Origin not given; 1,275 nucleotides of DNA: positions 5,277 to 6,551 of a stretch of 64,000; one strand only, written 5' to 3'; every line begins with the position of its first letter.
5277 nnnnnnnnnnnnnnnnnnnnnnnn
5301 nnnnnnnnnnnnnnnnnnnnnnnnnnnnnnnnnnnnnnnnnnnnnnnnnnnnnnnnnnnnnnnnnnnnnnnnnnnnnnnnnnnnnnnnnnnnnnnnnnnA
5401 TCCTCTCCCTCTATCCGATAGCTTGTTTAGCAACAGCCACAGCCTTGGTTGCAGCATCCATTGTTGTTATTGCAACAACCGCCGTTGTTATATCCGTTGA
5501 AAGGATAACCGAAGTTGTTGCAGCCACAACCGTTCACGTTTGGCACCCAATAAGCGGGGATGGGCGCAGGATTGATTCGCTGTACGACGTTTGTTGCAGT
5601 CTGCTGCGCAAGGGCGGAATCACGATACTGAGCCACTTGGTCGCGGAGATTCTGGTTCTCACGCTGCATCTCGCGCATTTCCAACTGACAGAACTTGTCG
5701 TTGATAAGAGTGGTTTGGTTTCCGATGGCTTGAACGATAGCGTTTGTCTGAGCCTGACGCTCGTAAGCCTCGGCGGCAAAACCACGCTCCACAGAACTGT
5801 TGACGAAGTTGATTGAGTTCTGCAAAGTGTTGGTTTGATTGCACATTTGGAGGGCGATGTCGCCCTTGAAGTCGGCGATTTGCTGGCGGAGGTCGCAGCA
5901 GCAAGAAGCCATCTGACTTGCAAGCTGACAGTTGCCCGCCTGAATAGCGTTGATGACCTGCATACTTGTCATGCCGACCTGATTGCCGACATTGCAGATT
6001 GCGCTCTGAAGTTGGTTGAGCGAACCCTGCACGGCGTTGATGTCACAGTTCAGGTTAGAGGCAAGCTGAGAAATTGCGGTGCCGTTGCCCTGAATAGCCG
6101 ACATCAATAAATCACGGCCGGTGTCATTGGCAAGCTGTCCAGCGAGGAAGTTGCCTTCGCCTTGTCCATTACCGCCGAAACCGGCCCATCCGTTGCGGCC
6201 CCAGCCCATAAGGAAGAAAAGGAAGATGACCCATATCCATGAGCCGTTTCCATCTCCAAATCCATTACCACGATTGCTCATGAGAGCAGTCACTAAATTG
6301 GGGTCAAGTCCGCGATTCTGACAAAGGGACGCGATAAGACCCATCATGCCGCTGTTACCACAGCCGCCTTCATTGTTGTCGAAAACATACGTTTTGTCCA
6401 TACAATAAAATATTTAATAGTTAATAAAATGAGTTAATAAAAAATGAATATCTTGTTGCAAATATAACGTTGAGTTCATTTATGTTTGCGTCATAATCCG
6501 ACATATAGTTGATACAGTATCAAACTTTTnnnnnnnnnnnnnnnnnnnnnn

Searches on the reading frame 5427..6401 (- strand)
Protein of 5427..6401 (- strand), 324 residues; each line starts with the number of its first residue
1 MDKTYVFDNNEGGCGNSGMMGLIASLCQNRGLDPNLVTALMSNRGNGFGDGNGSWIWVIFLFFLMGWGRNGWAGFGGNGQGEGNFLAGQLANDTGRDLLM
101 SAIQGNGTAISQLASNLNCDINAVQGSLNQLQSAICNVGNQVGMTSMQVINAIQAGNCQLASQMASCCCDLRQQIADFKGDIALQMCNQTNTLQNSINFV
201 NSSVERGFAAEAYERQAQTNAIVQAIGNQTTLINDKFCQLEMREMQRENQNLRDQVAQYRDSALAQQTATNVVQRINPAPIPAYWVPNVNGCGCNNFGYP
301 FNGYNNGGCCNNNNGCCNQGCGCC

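Call 12: search_protein_families(library=phrogs, proteins=[window:5427-6401:-])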
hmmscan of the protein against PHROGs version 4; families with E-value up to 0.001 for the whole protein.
window:5427-6401:- (324 aa): 1 family
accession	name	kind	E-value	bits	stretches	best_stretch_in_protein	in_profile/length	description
phrog_16490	-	unknown function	2.8e-44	152.9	1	30-323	8-281/286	-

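Call 81: search_dna_similar(query=window:5427-6401:-, collection=phages, mode=protein, max_evalue=0.001, max_rows=10)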
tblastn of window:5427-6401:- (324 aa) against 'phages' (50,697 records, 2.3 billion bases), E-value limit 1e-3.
Records with a match: 47; places in all: 47; records where one place covers at least 80% of the query: 9.
Best place of each record, by identity: <60% 47.
By first word of the organism name: Bacteriophage 19; uncultured 18; Caudoviricetes 4; Dulem 2; Bacteroides 1; phage 1; crAssphage 1; bajarodcaudo 1.
By host as written in the record: - 39; Methanomassiliicoccales 4; Eulemur fulvus collaris 1; Bacteroides uniformis MB20-41 1; Peromyscus fraterculus 1; Propithecus coquereli 1.
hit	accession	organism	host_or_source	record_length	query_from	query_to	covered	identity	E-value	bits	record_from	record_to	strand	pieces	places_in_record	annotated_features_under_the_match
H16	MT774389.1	uncultured phage cr116_1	human feces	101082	1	288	89%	49.1%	1e-68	238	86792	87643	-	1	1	spike protein/glycoprotein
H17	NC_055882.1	uncultured phage cr116_1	human feces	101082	1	288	89%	49.1%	1e-68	238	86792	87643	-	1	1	spike protein/glycoprotein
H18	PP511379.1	Dulem virus 40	Eulemur fulvus collaris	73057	1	288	89%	45.4%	4e-55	198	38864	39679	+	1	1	hypothetical protein (x2)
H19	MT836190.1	Bacteriophage sp.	human fecal samples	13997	3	277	85%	45.5%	9e-50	183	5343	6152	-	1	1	record has no annotation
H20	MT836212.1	Bacteriophage sp.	human fecal samples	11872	3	288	88%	43.0%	8e-55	197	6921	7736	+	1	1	record has no annotation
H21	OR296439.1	Bacteroides phage C3_41T2LP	Bacteroides uniformis MB20-41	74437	3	288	88%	41.8%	3e-48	178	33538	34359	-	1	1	outer capsid protein/viral fiber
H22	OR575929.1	phage csAssE-Sib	human gut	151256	17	284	83%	42.3%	2e-48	179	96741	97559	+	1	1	spike protein/glycoprotein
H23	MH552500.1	crAssphage sp. isolate ctcc615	mouse tissue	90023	29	277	77%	41.9%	4e-35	140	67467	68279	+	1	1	hypothetical protein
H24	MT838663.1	Bacteriophage sp.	human fecal samples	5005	1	289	89%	34.7%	5e-31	128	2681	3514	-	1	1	record has no annotation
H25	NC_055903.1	uncultured phage cr272_1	pig feces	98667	31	289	80%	36.2%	5e-30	125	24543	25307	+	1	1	hypothetical protein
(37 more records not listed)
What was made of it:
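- All targets are virion genes (calls 12, 81).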
